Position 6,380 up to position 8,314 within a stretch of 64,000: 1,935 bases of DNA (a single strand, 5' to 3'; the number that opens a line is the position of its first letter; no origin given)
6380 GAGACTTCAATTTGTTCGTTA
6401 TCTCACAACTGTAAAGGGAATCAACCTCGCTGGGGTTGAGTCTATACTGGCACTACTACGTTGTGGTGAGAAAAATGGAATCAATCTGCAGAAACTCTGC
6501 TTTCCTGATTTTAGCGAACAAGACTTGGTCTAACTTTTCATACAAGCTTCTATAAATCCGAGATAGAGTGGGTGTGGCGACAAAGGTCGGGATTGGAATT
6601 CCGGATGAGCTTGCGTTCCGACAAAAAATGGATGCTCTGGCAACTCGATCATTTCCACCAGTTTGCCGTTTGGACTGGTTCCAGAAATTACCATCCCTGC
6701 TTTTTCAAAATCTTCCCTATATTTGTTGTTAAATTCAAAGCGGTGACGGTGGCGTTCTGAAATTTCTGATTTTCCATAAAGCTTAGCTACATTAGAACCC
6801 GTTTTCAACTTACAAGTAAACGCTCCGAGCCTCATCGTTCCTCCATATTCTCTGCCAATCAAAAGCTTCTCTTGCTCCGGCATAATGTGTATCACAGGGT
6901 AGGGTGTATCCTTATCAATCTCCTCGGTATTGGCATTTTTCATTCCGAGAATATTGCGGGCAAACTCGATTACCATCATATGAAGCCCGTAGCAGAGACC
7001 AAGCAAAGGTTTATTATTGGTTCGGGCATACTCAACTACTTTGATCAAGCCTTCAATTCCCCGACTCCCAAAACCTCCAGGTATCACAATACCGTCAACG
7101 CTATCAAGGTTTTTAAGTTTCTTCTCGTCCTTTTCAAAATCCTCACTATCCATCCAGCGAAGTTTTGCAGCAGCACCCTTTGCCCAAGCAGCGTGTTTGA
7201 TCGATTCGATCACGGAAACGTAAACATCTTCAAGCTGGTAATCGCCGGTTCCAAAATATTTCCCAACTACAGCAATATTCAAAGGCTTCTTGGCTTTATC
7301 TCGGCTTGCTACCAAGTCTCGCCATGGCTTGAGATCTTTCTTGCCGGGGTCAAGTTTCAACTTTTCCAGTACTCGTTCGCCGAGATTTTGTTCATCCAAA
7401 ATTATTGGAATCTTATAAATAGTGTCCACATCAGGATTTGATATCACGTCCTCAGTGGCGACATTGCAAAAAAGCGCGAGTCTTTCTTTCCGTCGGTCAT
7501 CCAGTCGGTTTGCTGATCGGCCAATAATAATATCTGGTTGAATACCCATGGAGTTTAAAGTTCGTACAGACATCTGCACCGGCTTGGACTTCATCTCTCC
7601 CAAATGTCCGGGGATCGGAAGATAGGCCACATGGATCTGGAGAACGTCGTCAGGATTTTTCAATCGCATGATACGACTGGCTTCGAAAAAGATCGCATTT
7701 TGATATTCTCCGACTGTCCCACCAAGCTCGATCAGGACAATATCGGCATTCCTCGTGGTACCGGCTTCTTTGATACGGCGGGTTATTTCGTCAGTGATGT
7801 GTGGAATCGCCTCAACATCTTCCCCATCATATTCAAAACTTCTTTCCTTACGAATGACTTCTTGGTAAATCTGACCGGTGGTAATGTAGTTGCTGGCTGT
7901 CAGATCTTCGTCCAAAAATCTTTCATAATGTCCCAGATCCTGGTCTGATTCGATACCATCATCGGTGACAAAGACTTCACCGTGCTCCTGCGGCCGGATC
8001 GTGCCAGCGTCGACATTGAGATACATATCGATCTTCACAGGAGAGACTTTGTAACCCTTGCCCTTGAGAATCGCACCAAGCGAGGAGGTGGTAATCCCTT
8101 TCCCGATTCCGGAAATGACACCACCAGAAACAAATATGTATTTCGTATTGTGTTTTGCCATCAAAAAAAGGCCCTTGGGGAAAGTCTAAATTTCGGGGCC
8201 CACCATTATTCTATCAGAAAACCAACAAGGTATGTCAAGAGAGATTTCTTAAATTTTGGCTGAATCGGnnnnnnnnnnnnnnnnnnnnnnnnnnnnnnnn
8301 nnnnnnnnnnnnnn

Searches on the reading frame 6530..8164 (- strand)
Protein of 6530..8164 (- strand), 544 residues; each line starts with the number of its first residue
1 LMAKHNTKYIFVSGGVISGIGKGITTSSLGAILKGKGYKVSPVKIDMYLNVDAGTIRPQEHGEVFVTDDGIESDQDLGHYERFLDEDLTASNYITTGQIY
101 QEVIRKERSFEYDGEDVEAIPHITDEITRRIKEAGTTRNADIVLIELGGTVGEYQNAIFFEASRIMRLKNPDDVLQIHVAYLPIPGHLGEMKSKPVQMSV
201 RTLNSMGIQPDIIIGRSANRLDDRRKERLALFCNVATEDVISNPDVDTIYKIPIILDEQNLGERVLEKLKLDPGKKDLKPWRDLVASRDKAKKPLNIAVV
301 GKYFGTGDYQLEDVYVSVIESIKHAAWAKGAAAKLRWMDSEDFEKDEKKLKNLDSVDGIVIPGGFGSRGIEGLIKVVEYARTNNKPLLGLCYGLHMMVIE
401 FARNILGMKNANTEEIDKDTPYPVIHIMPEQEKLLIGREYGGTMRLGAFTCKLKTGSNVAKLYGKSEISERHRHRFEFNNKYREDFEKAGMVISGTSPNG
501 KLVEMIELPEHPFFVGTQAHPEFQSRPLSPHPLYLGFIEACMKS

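Call 82: search_protein_families(library=pfam, proteins=[window:6530-8164:-], max_evalue=0.00001)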
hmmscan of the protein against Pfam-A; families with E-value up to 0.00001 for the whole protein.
window:6530-8164:- (544 aa): 4 families
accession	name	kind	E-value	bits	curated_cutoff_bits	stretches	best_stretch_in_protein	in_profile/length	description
PF06418.20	CTP_synth_N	-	2e-105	352.4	26.1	1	8-271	1-265/265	CTP synthase N-terminus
PF00117.34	GATase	-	1.1e-33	116.9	22.8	1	312-539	3-189/190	Glutamine amidotransferase class-I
PF07722.19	Peptidase_C26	-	1.7e-06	28.4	20.5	0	375-522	96-219/219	Peptidase C26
PF01656.29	CbiA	-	6.9e-06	26.5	25.4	0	18-434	8-115/125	CobQ/CobB/MinD/ParA nucleotide binding domain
